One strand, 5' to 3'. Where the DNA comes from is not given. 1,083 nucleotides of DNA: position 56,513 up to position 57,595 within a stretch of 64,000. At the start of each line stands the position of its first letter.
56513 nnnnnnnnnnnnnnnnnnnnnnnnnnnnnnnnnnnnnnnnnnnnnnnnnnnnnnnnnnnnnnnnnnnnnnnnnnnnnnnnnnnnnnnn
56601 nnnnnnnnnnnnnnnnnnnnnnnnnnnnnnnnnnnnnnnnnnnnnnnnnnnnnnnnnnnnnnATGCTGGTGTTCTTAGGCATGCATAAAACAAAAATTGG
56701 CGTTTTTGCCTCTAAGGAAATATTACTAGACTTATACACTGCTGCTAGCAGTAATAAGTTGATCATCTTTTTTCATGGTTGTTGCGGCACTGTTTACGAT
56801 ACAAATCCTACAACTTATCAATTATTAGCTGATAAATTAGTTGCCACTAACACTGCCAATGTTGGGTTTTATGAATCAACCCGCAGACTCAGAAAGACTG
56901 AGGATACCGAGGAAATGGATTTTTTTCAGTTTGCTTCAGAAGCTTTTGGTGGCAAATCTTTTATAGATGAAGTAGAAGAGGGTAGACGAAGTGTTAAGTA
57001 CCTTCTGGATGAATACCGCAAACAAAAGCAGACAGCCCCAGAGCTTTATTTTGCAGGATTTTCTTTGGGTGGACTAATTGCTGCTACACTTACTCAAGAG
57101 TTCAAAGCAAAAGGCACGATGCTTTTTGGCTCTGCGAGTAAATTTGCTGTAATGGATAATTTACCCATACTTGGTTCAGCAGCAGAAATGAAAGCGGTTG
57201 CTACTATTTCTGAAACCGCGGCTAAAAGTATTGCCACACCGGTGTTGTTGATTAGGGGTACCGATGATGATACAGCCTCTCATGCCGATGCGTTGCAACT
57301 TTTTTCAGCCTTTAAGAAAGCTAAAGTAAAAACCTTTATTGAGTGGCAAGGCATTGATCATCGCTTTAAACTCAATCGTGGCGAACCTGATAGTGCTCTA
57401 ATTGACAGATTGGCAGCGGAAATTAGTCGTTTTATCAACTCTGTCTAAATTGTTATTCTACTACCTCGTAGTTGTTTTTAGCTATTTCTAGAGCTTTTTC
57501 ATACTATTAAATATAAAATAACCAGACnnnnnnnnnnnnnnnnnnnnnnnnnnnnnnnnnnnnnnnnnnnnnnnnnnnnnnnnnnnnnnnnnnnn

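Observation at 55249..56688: Unprecedented fusion: arylamine-N-acetyltransferase-like Cys-His-Asp domain joined to a degenerate Nudix-like domain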

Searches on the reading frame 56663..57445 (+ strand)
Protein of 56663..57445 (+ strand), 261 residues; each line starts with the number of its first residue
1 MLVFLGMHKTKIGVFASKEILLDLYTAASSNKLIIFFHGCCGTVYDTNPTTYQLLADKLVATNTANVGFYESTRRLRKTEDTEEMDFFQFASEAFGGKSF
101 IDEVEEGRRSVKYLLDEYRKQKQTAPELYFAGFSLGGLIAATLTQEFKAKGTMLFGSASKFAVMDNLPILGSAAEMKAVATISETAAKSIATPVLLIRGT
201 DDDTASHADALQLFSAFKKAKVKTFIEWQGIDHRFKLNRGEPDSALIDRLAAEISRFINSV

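Call 3: search_protein_families(library=pfam, proteins=[window:56663-57445:+], max_evalue=10)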
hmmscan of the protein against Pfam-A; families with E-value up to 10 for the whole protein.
window:56663-57445:+ (261 aa): 16 families
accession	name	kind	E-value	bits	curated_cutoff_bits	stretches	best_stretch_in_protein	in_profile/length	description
PF12146.15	Hydrolase_4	-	5.2e-08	32.9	27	2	93-162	46-114/239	Serine aminopeptidase, S33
PF03959.19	FSH1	-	1.1e-07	32.2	21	1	67-230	53-197/211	Serine hydrolase (FSH1)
PF20408.4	Abhydrolase_11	-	8.3e-06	26.1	27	2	111-156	64-106/193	Alpha/beta hydrolase domain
PF01738.24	DLH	-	3.3e-05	24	21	1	105-241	75-194/217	Dienelactone hydrolase family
PF07819.20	PGAP1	-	9.1e-05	22.7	24.3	1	34-144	7-109/233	PGAP1-like alpha/beta domain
PF05057.20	DUF676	-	0.00017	21.6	20.3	1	32-178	6-134/217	Putative serine esterase (DUF676)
PF07859.19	Abhydrolase_3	-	0.0005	20.3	25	1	103-152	48-97/210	alpha/beta hydrolase fold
PF00561.26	Abhydrolase_1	-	0.0019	18.4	25.8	1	120-150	63-93/245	alpha/beta hydrolase fold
PF00326.27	Peptidase_S9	-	0.0025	17.8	22.6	1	174-224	127-177/213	Prolyl oligopeptidase family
PF00975.26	Thioesterase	-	0.005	17.5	26.4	1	113-152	50-92/226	Thioesterase domain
PF02230.22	Abhydrolase_2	-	0.0095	16.2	23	1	31-158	14-139/217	Phospholipase/Carboxylesterase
PF12695.13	Abhydrolase_5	-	0.019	15.2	27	1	120-185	51-119/164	Alpha/beta hydrolase family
PF01764.32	Lipase_3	-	0.055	13.8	22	1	106-151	44-88/140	Lipase (class 3)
PF10230.15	LIDHydrolase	-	0.085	13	27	0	107-151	68-113/262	Lipid-droplet associated hydrolase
PF08386.16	Abhydrolase_4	-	0.11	13.1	21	1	179-235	23-75/103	TAP-like protein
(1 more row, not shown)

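Call 6: search_protein_families(library=ncbifam, proteins=[window:56663-57445:+], max_evalue=1)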
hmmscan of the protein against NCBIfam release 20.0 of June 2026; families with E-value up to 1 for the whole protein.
window:56663-57445:+ (261 aa): 7 families
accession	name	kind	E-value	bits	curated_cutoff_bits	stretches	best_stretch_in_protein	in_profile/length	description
NF051488.1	bifunc_PcaDC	exception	0.00011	21.4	390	1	174-225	175-227/375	bifunctional 3-oxoadipate enol-lactonase/4-carboxymuconolactone decarboxylase PcaDC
TIGR02427.1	protocat_pcaD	equivalog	0.00032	20.1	255.85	2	168-224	169-226/251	3-oxoadipate enol-lactonase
NF052610.1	macro_16_ester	equivalog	0.00061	19.2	420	1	186-224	218-256/281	alpha/beta fold macrolide esterase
NF041759.1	mac_hydro_EstT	equivalog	0.0069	15.6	450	1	188-235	217-261/278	macrolide hydrolase EstT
NF053693.1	esterase_mleCBF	exception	0.016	14.6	564.5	1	188-224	218-254/279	CBF family alpha/beta fold macrolide esterase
NF041096.1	esterase_EstD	equivalog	0.032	13.3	600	0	108-161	228-277/421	esterase EstD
NF047920.1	lactonase_UilS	equivalog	0.12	12.1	400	0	183-241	212-268/285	UilS family quorum-quenching N-acyl-homoserine lactonase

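Call 44: search_protein_families(library=padloc, proteins=[window:56663-57445:+], max_evalue=0.1)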
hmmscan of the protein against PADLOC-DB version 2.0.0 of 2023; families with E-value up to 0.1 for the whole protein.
window:56663-57445:+ (261 aa): 1 family
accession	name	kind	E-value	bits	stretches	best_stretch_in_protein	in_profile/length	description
PDLC04612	PDC-M38B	-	0.013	13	1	147-226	127-203/279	-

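Call 50: find_homologous_proteins(query=window:56663-57445:+, max_evalue=0.001)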
Query window:56663-57445:+ (261 aa): 6 proteins with E <= 0.001 among 1191 candidates.
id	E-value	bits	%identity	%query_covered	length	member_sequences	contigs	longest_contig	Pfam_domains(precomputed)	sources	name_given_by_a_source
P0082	1.7e-165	567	100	100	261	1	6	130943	PF20408.5,PF03959.20,PF12146.16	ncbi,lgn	-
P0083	2.3e-88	314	55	97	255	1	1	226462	PF20408.5,PF03959.20,PF12146.16,PF20434.6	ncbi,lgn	-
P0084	4.7e-53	199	44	94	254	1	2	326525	PF05057.21,PF07819.20,PF02230.23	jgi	jgi:predicted esterase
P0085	5.1e-47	179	40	93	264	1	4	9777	-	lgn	-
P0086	1.4e-46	177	38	94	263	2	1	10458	-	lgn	-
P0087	2.3e-44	170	41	95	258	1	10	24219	PF01764.32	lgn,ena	-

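Call 62: predict_structure(alignment_id=A4)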
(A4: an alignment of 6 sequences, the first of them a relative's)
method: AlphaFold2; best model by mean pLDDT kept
length: 261 residues; sequences in the alignment: 6
mean_pLDDT: 78.8   pTM: 0.82
mean pLDDT of the five models: 78.8, 78.0, 76.8, 76.2, 75.6
residues with pLDDT >= 90: 100; 70-90: 92; 50-70: 35; < 50: 34
segments of 3 or more residues with pLDDT < 50: 1-21, 41-46, 75-81
pLDDT, mean of each block of 10 residues (from residue 1): 32 33 77 87 53 86 89 48 60 70 86 89 94 89 95 90 64 77 87 95 85 93 94 88 91 95 88
secondary structure, 60 per line:
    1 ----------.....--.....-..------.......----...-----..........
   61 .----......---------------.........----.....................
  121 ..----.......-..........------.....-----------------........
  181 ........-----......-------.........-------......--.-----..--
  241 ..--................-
elements in order: E11-15 E18-22 E32-38 H51-61 E66-71 H87-95 H100-122 E127-133 H135-144 E151-155 H173-188 E194-199 H207-215 E223-228 H245-260

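Call 67: fold_search(model_id=the predicted structure, library=pdb)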
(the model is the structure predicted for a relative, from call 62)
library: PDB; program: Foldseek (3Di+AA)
matches with E <= 10: 1686; with E <= 0.001: 947
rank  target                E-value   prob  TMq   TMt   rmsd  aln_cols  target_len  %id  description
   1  7l4u_A                4.8e-11  1.00  0.66  0.61   5.4       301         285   16  Crystal structure of human monoacylglycerol lipase in complex with compound 1h (released 2021-08-11)
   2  3pfb_A                5.4e-11  1.00  0.62  0.65   4.4       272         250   16  Crystal structure of the Lactobacillus johnsonii cinnamoyl esterase LJ0536 S106A mutant in complex with ethylferulate (released 2011-08-31)
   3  6ax1_B                9.5e-11  1.00  0.63  0.58   5.2       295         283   15  Structure of human monoacylglycerol lipase bound to a covalent inhibitor (released 2017-12-27)
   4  5cml_A                1.1e-10  1.00  0.61  0.66   5.2       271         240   15  Crystal structure of the Esterase domain from Rhodothermus marinus Rmar_1206 protein (released 2016-07-27)
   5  7l50_C                1.2e-10  1.00  0.64  0.59   6.9       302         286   16  Crystal structure of human monoacylglycerol lipase in complex with compound 4f (released 2021-08-11)
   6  3jw8_B                1.3e-10  1.00  0.64  0.61   5.0       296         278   15  Crystal structure of human mono-glyceride lipase (released 2010-01-26)
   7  8ptq                  1.4e-10  1.00  0.64  0.60   4.9       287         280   15  COMPLEX CRYSTAL STRUCTURE OF MUTANT HUMAN MONOGLYCERIDE LIPASE WITH COMPOUND 5l (released 2024-01-31)
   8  3pf9                  1.5e-10  1.00  0.64  0.66   5.6       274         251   15  Crystal structure of the Lactobacillus johnsonii cinnamoyl esterase LJ0536 S106A mutant (released 2011-08-31)
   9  1ufo_A                1.5e-10  1.00  0.64  0.69   4.8       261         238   16  Crystal Structure of TT1662 from Thermus thermophilus (released 2003-12-03)
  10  8ptc                  1.6e-10  1.00  0.64  0.57   5.6       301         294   16  COMPLEX CRYSTAL STRUCTURE OF MUTANT HUMAN MONOGLYCERIDE LIPASE WITH COMPOUND 5d (released 2024-01-31)
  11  7qjn                  1.7e-10  1.00  0.68  0.64   5.2       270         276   15  Crystal structure of an alpha/beta-hydrolase enzyme from Candidatus Kryptobacter tengchongensis (306) (released 2022-12-28)
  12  6ax1_A                1.7e-10  1.00  0.63  0.59   5.8       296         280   15  Structure of human monoacylglycerol lipase bound to a covalent inhibitor (released 2017-12-27)
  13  3pe6                  1.7e-10  1.00  0.63  0.58   5.3       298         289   15  Crystal Structure of a soluble form of human MGLL in complex with an inhibitor (released 2011-03-02)
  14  7prm                  1.8e-10  1.00  0.64  0.57   4.9       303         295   15  CRYSTAL STRUCTURE OF HUMAN MONOGLYCERIDE LIPASE WITH COMPOUND 13 (released 2022-02-16)
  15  7l4u_B                2.1e-10  1.00  0.67  0.61   5.1       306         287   16  Crystal structure of human monoacylglycerol lipase in complex with compound 1h (released 2021-08-11)
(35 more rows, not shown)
